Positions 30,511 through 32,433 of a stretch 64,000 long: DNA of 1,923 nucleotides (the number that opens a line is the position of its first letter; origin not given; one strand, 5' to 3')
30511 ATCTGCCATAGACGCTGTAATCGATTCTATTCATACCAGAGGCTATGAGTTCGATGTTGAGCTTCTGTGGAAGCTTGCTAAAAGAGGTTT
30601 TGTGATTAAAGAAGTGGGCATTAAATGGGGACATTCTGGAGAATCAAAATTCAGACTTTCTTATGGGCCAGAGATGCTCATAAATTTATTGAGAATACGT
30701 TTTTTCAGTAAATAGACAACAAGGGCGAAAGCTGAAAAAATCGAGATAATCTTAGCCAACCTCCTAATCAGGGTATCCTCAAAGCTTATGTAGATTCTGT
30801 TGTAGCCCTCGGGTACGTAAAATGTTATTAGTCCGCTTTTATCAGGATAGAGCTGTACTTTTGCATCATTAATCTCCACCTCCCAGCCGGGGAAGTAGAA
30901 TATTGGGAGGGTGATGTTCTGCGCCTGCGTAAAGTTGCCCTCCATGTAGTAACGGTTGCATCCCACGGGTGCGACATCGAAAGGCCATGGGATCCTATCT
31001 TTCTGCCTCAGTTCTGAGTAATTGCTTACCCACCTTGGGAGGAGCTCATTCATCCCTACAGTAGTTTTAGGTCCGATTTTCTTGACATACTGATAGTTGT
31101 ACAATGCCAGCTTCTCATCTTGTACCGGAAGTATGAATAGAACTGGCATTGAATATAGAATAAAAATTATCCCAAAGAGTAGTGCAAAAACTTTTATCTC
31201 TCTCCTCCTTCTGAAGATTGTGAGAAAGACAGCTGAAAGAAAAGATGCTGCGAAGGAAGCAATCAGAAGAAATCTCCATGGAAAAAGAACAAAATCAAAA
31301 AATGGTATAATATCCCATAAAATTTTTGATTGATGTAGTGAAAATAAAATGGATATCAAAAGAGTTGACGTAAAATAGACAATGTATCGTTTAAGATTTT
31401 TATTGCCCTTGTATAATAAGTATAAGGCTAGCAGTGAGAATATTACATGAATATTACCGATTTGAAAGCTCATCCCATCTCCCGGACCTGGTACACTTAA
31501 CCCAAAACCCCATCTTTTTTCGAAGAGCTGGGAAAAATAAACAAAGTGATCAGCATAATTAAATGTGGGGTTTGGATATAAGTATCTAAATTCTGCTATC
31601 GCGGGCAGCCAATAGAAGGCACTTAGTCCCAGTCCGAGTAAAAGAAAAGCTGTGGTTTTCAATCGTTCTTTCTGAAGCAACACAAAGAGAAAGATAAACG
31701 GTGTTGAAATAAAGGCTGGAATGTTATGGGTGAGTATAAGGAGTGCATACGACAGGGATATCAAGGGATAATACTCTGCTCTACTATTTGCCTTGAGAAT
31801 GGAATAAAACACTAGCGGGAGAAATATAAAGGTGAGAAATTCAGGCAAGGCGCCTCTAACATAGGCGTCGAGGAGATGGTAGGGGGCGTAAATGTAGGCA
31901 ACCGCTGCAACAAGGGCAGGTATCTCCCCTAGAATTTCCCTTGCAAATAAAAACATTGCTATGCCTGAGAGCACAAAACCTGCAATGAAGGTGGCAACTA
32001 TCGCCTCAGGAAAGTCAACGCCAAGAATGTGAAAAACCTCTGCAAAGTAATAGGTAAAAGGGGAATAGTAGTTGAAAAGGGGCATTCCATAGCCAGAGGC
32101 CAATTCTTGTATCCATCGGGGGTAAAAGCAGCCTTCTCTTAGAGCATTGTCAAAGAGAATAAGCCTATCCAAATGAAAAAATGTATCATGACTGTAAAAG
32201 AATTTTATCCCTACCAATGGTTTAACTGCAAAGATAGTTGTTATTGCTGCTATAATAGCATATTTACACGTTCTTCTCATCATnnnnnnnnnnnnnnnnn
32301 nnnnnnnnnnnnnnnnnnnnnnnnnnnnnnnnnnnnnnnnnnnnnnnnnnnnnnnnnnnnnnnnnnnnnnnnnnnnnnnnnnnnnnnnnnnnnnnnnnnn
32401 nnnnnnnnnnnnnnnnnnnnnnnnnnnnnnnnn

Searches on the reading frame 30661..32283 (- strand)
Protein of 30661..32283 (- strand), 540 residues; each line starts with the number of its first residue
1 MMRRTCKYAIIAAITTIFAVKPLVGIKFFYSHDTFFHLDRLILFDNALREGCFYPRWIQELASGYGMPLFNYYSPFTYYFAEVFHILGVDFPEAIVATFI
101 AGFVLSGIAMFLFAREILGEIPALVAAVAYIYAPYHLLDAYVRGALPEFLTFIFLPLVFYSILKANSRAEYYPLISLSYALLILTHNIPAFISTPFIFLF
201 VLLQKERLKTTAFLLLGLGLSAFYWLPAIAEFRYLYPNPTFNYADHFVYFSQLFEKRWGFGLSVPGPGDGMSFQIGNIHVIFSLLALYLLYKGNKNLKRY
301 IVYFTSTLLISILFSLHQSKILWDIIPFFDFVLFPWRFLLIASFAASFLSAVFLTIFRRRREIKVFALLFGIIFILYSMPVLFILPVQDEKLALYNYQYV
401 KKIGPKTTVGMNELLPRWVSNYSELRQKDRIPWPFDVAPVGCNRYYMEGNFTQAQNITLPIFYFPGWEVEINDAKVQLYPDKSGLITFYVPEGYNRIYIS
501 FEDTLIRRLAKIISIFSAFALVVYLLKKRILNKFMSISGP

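Call 89: search_protein_families(library=pfam, proteins=[window:30661-32283:-], max_evalue=0.00001)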
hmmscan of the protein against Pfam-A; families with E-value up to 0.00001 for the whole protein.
window:30661-32283:- (540 aa): 2 families
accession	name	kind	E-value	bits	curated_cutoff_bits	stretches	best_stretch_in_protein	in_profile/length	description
PF10131.15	PTPS_related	-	1.6e-10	40.6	26.4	1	70-378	1-304/621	6-pyruvoyl-tetrahydropterin synthase related domain; membrane protein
PF09586.16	YfhO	-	1.8e-07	30.4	28.5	0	452-501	774-823/835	Bacterial membrane protein YfhO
